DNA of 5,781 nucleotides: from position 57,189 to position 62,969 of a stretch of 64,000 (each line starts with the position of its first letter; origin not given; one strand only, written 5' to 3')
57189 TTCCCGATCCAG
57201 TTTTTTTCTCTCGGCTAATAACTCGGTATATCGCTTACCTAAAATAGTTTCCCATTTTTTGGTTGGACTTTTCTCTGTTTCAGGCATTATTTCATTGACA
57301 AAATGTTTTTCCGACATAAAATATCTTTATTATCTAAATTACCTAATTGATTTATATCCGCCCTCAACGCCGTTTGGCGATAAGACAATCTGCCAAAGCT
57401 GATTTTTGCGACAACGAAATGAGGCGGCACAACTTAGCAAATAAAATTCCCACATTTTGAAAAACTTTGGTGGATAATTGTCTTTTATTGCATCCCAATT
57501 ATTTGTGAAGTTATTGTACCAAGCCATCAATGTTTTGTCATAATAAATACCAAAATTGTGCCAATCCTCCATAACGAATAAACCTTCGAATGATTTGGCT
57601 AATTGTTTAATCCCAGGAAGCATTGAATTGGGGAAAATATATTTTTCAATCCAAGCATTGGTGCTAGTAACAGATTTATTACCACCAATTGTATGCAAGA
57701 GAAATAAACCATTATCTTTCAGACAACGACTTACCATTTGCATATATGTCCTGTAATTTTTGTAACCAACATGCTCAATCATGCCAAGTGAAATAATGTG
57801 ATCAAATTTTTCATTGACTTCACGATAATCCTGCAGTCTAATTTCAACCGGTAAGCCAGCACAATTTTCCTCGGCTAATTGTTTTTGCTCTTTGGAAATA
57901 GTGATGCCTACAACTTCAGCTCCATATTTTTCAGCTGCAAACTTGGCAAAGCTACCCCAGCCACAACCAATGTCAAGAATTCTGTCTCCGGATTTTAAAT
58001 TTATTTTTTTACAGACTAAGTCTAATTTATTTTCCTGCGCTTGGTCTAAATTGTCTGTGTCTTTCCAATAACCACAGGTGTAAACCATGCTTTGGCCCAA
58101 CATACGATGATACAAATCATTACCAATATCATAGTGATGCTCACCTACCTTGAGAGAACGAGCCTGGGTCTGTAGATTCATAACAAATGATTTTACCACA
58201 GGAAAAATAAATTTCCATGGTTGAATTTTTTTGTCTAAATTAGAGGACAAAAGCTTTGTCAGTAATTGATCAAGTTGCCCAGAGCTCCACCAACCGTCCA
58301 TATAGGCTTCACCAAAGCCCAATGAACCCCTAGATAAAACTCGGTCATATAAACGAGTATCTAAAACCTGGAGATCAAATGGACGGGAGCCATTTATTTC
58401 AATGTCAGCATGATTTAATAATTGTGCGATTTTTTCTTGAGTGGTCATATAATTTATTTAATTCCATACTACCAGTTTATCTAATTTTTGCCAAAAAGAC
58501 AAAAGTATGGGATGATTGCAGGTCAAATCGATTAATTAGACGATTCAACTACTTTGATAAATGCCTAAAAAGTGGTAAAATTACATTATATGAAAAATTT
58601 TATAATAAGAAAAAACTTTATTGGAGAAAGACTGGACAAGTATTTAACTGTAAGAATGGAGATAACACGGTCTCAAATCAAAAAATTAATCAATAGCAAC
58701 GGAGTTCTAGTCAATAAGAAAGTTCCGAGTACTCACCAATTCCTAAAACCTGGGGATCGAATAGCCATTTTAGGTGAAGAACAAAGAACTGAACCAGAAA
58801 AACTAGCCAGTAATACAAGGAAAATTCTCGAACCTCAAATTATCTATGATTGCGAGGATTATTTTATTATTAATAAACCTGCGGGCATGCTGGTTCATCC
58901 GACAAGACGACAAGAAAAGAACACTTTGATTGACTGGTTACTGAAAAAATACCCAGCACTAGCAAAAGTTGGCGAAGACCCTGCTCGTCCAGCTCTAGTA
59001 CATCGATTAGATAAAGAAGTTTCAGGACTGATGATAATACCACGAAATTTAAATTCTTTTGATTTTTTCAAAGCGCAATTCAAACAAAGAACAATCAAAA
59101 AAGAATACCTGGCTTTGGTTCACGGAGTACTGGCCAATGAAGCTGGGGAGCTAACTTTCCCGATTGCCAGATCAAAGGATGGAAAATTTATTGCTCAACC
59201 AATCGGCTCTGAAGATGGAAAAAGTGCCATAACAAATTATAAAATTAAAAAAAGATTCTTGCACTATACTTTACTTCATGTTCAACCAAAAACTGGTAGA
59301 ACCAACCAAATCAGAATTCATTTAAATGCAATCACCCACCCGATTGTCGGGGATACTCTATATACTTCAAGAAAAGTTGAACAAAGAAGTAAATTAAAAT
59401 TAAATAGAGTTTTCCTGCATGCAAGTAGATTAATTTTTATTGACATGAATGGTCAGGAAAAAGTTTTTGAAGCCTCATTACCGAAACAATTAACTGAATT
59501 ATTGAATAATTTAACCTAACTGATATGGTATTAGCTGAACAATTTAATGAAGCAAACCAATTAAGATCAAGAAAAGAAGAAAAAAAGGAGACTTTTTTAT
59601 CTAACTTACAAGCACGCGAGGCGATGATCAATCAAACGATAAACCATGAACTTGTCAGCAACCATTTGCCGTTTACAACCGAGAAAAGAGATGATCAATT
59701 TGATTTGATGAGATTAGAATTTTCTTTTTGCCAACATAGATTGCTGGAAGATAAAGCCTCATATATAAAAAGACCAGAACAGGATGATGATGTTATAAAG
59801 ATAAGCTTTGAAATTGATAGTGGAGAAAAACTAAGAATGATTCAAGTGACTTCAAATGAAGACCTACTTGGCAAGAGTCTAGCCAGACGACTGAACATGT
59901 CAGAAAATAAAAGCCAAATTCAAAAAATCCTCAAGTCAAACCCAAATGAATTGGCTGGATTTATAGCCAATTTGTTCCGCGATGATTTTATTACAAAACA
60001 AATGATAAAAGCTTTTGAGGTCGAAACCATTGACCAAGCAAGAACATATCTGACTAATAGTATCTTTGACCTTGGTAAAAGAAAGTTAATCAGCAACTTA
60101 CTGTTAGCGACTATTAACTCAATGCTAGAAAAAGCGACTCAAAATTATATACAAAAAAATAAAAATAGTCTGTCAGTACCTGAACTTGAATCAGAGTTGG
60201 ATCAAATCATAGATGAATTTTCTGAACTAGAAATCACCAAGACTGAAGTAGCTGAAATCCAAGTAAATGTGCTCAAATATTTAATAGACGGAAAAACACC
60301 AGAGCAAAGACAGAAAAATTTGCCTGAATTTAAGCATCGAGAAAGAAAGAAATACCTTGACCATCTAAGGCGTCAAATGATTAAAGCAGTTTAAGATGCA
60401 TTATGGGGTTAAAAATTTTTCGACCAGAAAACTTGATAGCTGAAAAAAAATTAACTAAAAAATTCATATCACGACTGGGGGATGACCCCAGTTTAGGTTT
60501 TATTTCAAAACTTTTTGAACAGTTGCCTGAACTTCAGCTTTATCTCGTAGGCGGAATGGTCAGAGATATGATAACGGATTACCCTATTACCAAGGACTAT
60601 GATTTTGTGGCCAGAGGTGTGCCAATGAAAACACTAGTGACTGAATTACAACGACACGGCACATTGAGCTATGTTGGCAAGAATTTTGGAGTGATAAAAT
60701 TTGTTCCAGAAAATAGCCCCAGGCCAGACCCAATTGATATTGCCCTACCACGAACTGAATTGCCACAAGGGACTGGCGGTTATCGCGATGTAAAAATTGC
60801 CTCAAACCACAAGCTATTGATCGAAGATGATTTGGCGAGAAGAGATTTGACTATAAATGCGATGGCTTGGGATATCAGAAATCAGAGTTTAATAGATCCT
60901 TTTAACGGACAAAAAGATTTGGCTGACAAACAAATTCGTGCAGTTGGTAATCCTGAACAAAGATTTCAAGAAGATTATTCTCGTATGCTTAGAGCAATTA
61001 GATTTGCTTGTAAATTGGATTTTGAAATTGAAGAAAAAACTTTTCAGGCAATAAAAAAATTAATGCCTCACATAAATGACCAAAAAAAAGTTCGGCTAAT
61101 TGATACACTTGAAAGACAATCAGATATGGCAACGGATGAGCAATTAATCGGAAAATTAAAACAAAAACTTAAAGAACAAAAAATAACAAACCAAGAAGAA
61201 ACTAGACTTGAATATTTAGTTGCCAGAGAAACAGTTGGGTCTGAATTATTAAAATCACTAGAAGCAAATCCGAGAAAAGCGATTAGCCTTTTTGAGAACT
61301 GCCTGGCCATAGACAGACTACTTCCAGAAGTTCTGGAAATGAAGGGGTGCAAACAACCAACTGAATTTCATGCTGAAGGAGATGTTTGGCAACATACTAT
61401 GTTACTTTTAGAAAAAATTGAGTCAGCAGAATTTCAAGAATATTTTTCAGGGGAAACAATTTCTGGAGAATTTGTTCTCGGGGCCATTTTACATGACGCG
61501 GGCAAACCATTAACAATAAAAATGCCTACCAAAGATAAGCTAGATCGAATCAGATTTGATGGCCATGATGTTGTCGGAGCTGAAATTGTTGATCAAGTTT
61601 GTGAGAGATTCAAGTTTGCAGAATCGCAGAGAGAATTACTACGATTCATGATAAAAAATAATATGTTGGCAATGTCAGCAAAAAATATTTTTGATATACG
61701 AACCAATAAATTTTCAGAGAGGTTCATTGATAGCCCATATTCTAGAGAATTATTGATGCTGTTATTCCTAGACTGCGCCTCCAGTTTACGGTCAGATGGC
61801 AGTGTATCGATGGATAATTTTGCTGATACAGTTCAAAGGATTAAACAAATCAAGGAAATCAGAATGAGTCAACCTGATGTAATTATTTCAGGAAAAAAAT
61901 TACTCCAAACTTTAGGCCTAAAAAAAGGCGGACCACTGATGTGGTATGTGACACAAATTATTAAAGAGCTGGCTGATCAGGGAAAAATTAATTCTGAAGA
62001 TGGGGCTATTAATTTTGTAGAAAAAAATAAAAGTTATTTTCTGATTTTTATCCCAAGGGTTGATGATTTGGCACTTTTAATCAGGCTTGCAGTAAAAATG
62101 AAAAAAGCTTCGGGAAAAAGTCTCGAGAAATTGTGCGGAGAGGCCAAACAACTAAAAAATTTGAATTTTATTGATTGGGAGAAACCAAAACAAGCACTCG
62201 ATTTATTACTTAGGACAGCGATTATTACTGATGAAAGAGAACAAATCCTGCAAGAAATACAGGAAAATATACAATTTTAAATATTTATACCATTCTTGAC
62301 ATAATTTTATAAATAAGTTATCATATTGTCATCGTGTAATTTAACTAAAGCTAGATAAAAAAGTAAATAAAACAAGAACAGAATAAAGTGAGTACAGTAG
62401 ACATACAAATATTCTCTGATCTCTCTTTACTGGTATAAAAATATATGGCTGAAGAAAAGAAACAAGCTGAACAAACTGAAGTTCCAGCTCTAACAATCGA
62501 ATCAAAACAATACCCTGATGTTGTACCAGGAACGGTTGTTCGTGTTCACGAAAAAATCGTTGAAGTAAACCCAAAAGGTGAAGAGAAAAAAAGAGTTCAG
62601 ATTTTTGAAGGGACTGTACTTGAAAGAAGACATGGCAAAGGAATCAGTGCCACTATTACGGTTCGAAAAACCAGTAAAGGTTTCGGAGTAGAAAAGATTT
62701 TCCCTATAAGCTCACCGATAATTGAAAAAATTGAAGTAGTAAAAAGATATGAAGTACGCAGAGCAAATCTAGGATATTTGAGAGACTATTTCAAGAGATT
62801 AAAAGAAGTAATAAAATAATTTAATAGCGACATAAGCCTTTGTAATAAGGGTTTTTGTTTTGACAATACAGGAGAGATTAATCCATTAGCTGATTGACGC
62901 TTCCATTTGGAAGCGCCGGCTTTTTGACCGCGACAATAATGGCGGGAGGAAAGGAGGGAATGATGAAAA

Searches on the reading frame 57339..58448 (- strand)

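Call 24: search_protein_families(library=pfam, proteins=[window:57339-58448:-], max_evalue=0.001)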
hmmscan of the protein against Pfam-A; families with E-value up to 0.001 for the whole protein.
window:57339-58448:- (369 aa): 9 families
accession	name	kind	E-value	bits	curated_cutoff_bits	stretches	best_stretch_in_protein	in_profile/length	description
PF02353.26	CMAS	-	4.9e-88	295.4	27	1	96-354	4-273/273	Mycolic acid cyclopropane synthetase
PF13649.12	Methyltransf_25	-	2.3e-16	60.7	27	1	157-247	1-97/97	Methyltransferase domain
PF08241.18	Methyltransf_11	-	4.4e-15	56.5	21.2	1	158-250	1-94/95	Methyltransferase domain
PF13489.12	Methyltransf_23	-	2.6e-14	53.7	27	1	151-257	20-122/164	Methyltransferase domain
PF13847.12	Methyltransf_31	-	1.8e-12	47.6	27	1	152-255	2-113/145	Methyltransferase domain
PF08242.18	Methyltransf_12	-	7.5e-12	46.3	30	1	158-249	1-98/98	Methyltransferase domain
PF01728.25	FtsJ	-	1.3e-06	28.9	24.1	1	141-219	8-96/181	FtsJ-like methyltransferase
PF05175.20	MTS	-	5e-05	23.5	23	1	145-224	23-108/170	Methyltransferase small domain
PF08123.19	DOT1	-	0.00095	19.2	23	0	142-196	31-86/205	Histone methylation protein DOT1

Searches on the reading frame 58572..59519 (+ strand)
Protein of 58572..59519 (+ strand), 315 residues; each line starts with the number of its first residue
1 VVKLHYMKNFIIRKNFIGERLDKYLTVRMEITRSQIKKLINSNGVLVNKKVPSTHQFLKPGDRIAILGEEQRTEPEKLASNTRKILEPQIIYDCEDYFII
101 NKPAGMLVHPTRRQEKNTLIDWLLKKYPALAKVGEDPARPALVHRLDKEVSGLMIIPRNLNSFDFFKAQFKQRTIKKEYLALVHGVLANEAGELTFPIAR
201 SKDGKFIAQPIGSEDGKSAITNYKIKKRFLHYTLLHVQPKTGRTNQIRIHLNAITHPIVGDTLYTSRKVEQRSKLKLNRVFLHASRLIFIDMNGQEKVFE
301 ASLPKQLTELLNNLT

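Call 24: search_protein_families(library=pfam, proteins=[window:58572-59519:+], max_evalue=0.001)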
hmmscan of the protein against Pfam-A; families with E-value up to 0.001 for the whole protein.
window:58572-59519:+ (315 aa): 2 families
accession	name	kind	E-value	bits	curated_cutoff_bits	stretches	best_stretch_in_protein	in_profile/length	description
PF00849.27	PseudoU_synth_2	-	2.7e-29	102.8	26.8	1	96-253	1-152/152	RNA pseudouridylate synthase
PF01479.30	S4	-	4e-08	33.3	22.8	1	19-64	1-48/48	S4 domain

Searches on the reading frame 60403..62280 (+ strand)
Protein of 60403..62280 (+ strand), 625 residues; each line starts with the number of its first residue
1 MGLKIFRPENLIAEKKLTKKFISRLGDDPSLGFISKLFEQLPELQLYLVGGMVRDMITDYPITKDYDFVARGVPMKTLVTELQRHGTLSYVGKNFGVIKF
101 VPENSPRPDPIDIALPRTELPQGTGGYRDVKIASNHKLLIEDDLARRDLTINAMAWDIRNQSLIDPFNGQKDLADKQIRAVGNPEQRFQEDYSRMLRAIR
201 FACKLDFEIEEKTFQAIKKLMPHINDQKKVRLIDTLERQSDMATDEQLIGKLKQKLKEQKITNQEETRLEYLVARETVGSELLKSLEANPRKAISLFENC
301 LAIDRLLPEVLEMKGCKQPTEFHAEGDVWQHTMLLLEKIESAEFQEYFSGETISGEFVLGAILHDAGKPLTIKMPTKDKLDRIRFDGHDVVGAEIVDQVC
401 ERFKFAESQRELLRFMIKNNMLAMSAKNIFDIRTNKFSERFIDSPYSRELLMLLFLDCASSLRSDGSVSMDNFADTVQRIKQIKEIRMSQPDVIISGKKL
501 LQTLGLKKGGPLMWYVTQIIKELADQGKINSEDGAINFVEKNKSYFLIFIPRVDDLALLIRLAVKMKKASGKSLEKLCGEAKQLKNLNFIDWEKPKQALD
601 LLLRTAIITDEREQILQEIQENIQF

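Call 24: search_protein_families(library=pfam, proteins=[window:60403-62280:+], max_evalue=0.001)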
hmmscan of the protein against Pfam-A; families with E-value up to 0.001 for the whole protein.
window:60403-62280:+ (625 aa): 2 families
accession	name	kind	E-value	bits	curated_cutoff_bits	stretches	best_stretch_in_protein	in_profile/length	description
PF01743.26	PolyA_pol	-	8.7e-22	78.2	23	1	46-179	1-126/126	Poly A polymerase head domain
PF01966.28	HD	-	4.2e-06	27.5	22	1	357-415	27-84/116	HD domain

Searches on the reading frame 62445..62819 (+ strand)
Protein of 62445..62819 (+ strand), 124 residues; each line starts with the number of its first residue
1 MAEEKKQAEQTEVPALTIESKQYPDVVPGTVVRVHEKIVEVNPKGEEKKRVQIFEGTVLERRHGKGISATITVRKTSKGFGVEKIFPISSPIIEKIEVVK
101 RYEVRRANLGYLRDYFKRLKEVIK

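Call 24: search_protein_families(library=pfam, proteins=[window:62445-62819:+], max_evalue=0.001)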
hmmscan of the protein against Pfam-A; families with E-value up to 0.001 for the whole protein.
window:62445-62819:+ (124 aa): 1 family
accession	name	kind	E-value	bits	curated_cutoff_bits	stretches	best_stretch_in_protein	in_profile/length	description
PF01245.26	Ribosomal_L19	-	4.9e-29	101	22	1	20-118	12-104/111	Ribosomal protein L19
